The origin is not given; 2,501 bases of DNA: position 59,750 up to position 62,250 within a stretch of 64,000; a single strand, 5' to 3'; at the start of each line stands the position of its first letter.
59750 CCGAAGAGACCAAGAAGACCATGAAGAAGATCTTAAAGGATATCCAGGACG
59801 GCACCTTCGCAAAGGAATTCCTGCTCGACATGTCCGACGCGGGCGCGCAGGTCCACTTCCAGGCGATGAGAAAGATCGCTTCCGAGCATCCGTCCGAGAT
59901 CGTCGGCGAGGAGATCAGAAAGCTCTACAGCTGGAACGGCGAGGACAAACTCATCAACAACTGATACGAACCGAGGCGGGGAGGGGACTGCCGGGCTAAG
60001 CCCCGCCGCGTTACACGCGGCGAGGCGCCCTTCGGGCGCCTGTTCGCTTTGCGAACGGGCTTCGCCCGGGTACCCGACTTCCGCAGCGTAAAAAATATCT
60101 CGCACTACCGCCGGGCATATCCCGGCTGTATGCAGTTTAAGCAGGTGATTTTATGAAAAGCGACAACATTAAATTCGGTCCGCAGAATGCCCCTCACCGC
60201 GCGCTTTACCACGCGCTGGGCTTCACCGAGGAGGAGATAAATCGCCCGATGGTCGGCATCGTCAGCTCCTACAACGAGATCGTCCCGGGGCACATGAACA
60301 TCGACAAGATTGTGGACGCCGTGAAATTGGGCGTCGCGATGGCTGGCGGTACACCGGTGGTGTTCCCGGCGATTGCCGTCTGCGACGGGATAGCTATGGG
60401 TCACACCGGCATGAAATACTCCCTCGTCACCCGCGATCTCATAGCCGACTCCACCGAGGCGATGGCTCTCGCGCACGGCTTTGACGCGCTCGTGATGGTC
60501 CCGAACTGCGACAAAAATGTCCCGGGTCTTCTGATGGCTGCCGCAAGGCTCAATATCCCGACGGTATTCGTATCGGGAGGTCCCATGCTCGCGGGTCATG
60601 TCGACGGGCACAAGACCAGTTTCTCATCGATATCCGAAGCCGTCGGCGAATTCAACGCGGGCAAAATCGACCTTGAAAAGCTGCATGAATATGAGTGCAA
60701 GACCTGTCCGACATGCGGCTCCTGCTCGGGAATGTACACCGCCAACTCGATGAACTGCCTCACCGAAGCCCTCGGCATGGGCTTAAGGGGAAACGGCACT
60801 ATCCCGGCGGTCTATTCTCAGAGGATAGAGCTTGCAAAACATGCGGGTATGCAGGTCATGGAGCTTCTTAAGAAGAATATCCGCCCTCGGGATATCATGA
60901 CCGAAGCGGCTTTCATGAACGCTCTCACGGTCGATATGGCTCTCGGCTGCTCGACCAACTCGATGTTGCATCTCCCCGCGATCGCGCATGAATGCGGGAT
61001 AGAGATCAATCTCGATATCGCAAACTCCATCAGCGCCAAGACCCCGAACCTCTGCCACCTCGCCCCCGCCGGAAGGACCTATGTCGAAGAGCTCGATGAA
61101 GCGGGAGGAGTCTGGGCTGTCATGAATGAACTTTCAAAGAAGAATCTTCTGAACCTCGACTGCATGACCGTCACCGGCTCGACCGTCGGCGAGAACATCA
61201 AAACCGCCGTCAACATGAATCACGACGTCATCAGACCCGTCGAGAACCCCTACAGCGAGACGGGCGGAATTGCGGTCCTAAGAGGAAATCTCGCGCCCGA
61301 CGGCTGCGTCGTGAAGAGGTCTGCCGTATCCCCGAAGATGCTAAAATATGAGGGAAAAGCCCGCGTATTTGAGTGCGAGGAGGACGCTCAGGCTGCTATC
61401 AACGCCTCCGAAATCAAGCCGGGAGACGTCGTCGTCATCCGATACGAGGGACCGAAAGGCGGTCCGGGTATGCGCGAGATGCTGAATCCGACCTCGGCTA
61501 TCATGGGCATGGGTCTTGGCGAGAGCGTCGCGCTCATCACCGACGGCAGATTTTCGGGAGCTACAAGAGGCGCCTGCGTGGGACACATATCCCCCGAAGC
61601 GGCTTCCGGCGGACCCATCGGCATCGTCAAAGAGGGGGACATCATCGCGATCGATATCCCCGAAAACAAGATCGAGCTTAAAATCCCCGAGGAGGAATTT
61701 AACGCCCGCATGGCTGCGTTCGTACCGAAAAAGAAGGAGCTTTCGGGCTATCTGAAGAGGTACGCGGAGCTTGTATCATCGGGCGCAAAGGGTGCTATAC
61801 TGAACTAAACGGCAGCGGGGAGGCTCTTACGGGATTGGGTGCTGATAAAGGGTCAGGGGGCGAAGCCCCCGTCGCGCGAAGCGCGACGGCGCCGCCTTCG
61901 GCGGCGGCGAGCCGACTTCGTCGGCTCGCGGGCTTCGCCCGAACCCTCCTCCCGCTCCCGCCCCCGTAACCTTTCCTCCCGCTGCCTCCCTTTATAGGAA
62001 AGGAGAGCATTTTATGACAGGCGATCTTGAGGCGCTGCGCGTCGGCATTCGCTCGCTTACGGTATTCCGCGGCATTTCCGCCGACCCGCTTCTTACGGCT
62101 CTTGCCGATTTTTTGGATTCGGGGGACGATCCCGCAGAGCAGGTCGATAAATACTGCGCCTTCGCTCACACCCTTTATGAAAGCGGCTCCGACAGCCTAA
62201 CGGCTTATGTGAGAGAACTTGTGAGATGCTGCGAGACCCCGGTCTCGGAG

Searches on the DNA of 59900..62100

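Call 57: search_rna_families(source=window, start=59900, end=62100, threshold=evalue, max_evalue=5)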
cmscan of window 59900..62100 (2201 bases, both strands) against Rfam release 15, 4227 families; matches with E-value up to 5: 2.
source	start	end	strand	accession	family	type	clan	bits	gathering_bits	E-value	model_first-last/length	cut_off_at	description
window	61791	62012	-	RF04119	MIR1858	Gene; miRNA;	-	21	137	1.8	1-197/197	no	MIR1858 microRNA precursor family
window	61260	61403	+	RF00062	HgcC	Gene;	-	13.5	50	4.9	1-130/130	no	HgcC family RNA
